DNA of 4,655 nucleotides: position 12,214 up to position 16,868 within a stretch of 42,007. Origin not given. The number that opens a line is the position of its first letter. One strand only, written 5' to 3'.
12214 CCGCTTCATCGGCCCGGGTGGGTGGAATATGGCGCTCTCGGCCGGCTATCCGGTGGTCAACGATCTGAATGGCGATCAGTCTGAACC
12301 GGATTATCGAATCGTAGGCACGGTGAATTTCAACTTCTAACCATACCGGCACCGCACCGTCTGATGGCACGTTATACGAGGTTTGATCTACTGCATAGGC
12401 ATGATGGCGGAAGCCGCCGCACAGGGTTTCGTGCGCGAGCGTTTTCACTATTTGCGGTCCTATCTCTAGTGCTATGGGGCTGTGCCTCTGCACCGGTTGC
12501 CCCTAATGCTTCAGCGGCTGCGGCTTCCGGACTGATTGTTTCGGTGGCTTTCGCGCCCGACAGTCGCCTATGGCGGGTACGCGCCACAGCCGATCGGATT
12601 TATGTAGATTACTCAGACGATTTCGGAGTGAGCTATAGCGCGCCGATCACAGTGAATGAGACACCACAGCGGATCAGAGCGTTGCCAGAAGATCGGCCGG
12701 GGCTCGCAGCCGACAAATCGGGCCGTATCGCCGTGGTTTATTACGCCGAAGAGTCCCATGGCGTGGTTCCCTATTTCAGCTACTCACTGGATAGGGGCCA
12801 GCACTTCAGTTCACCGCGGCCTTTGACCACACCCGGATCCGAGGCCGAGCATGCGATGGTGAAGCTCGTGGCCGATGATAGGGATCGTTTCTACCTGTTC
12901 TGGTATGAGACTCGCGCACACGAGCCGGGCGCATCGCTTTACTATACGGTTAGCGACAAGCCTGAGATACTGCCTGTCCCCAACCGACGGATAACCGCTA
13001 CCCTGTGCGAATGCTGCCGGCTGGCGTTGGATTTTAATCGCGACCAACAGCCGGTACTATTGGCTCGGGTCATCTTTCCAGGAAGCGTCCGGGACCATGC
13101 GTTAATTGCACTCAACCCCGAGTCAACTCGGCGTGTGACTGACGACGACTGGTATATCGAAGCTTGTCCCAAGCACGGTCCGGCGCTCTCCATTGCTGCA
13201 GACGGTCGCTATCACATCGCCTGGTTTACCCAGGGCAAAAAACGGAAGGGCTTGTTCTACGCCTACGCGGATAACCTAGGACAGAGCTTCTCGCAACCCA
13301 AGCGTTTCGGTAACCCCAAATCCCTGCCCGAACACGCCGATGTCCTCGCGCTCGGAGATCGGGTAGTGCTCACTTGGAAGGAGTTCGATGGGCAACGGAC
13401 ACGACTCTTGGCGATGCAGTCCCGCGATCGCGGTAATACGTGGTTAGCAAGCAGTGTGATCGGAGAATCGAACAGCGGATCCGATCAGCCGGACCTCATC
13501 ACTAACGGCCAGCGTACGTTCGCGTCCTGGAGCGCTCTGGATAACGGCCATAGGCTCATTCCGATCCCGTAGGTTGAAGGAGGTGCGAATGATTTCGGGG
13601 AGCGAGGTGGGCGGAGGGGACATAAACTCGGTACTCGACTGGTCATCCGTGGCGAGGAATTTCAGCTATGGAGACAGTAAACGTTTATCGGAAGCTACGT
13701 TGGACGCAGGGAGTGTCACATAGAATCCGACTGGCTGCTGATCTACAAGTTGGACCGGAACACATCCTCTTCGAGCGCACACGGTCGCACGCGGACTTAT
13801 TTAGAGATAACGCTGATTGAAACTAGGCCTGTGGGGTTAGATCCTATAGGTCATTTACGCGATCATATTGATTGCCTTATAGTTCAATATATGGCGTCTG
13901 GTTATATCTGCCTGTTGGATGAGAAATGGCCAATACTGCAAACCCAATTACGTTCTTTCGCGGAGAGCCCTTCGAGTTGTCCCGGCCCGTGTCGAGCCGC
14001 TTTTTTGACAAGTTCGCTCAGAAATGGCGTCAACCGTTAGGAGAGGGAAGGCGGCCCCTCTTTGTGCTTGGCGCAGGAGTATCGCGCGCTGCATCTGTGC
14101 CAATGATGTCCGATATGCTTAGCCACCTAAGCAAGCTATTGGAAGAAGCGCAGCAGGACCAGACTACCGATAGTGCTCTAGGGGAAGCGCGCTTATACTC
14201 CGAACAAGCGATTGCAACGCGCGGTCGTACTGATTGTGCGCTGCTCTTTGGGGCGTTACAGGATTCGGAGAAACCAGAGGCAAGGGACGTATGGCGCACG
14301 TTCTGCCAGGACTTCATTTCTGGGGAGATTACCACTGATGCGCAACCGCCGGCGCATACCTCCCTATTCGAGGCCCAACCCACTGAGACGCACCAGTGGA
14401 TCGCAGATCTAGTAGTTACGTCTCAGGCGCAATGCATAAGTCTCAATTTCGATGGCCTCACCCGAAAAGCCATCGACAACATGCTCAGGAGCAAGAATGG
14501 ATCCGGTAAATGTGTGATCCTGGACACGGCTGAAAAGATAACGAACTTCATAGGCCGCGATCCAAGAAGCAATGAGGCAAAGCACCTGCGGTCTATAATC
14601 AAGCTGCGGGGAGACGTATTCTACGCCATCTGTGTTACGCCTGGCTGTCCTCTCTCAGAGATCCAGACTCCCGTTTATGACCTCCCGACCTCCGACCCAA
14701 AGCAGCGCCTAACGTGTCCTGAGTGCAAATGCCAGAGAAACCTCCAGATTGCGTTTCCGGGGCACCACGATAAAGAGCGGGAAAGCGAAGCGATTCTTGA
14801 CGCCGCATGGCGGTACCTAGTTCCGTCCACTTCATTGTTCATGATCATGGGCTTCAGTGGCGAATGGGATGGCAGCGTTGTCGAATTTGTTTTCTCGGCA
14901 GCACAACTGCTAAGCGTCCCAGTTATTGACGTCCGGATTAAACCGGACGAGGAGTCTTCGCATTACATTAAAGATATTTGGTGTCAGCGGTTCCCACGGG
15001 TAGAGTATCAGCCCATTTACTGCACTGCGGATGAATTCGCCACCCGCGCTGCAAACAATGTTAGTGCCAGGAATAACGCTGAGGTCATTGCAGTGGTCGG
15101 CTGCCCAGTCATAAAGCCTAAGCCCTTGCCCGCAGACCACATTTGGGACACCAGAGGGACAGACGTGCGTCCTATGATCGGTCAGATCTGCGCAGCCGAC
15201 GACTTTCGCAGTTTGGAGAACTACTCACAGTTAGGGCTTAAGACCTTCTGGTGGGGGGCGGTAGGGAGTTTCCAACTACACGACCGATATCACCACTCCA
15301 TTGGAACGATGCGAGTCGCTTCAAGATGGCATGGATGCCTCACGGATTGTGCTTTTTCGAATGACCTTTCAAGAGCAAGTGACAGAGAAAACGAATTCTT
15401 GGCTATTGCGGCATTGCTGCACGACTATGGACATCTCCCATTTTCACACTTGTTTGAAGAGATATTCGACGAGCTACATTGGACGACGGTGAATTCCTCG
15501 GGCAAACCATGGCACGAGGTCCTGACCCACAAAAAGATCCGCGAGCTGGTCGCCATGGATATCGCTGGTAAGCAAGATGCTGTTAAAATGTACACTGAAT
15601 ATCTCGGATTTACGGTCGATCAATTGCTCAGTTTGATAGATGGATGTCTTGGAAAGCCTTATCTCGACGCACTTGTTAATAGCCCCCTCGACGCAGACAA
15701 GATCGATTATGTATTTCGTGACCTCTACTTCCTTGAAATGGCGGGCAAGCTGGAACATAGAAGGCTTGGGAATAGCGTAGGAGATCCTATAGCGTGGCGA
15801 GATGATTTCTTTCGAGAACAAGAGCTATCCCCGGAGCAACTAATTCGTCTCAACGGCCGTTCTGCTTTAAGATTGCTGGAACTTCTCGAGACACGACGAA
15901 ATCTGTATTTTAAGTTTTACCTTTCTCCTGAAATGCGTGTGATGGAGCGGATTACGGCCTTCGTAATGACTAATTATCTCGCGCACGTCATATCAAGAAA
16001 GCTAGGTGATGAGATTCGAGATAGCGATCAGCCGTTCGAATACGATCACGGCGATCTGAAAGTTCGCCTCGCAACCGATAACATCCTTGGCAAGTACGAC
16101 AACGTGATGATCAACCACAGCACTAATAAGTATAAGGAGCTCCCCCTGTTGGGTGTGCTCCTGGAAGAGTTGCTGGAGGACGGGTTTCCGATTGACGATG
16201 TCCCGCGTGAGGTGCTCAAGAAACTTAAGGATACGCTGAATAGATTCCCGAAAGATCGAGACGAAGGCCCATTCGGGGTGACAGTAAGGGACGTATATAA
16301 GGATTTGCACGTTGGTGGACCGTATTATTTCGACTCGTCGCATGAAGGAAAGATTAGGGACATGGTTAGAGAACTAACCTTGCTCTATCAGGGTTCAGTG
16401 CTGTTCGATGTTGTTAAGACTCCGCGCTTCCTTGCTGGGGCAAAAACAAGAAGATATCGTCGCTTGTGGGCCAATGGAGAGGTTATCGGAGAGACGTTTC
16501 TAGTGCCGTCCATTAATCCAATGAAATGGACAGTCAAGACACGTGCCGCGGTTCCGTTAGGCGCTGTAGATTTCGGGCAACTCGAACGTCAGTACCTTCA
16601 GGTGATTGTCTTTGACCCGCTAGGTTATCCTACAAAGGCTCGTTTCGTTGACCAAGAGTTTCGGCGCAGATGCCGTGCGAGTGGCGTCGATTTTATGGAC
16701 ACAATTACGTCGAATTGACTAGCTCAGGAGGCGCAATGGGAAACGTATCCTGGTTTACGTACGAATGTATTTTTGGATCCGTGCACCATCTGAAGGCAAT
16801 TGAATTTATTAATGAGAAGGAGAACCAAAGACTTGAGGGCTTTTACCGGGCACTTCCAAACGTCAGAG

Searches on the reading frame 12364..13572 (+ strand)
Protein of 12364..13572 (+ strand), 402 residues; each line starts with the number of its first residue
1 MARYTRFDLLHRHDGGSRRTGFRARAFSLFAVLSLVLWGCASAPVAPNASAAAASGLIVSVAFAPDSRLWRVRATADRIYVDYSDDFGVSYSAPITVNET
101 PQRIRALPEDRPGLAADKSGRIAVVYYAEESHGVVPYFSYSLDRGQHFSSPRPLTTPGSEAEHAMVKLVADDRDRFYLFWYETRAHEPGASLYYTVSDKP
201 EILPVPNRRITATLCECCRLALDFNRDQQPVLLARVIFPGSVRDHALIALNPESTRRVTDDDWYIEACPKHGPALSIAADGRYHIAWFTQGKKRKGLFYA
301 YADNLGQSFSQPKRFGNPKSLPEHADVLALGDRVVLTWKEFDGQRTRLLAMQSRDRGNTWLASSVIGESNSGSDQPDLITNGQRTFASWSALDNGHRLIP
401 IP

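Call 8: search_protein_families(library=pfam, proteins=[window:12364-13572:+], max_evalue=0.001)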
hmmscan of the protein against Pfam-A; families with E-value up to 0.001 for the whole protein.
window:12364-13572:+ (402 aa): 1 family
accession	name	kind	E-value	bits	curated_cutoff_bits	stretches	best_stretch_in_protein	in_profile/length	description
PF13088.12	BNR_2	-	0.00015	21.7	31.4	0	296-381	185-270/277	BNR repeat-like domain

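Call 76: search_protein_families(library=padloc, proteins=[window:12364-13572:+], max_evalue=0.001)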
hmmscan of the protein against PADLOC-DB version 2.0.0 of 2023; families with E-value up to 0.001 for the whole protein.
window:12364-13572:+ (402 aa): 0 families

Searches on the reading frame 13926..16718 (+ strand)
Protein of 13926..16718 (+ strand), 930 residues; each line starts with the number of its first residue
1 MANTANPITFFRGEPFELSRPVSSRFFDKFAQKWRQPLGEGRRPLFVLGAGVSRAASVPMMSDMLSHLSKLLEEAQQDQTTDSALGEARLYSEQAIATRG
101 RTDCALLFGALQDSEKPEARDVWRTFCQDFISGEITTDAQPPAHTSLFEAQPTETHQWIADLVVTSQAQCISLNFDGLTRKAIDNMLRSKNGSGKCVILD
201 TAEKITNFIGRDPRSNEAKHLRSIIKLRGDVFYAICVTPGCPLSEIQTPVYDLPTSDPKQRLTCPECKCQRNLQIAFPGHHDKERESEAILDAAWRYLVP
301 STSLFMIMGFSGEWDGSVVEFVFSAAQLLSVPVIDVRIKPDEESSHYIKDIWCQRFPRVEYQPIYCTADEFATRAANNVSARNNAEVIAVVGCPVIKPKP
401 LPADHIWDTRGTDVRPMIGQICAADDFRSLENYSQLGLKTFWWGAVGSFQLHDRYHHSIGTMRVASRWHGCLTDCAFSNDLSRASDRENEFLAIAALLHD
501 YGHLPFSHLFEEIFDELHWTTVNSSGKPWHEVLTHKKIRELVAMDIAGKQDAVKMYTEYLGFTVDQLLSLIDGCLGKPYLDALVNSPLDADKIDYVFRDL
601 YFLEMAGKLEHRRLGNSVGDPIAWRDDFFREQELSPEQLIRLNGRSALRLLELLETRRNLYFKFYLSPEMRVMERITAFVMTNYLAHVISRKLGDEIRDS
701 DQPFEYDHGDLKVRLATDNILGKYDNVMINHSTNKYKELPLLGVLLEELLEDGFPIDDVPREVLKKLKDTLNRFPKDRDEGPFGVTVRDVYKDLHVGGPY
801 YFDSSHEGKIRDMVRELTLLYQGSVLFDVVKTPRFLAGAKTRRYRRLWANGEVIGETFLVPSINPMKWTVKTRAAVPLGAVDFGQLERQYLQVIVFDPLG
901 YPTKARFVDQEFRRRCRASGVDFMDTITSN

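Call 7: search_protein_families(library=pfam, proteins=[window:13926-16718:+], max_evalue=0.001)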
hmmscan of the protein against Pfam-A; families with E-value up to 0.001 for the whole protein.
window:13926-16718:+ (930 aa): 1 family
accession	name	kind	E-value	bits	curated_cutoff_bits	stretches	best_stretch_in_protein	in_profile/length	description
PF01966.28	HD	-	2.1e-06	28.4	22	1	454-539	1-72/116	HD domain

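Call 76: search_protein_families(library=padloc, proteins=[window:13926-16718:+], max_evalue=0.001)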
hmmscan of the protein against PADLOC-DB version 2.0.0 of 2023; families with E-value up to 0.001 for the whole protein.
window:13926-16718:+ (930 aa): 0 families
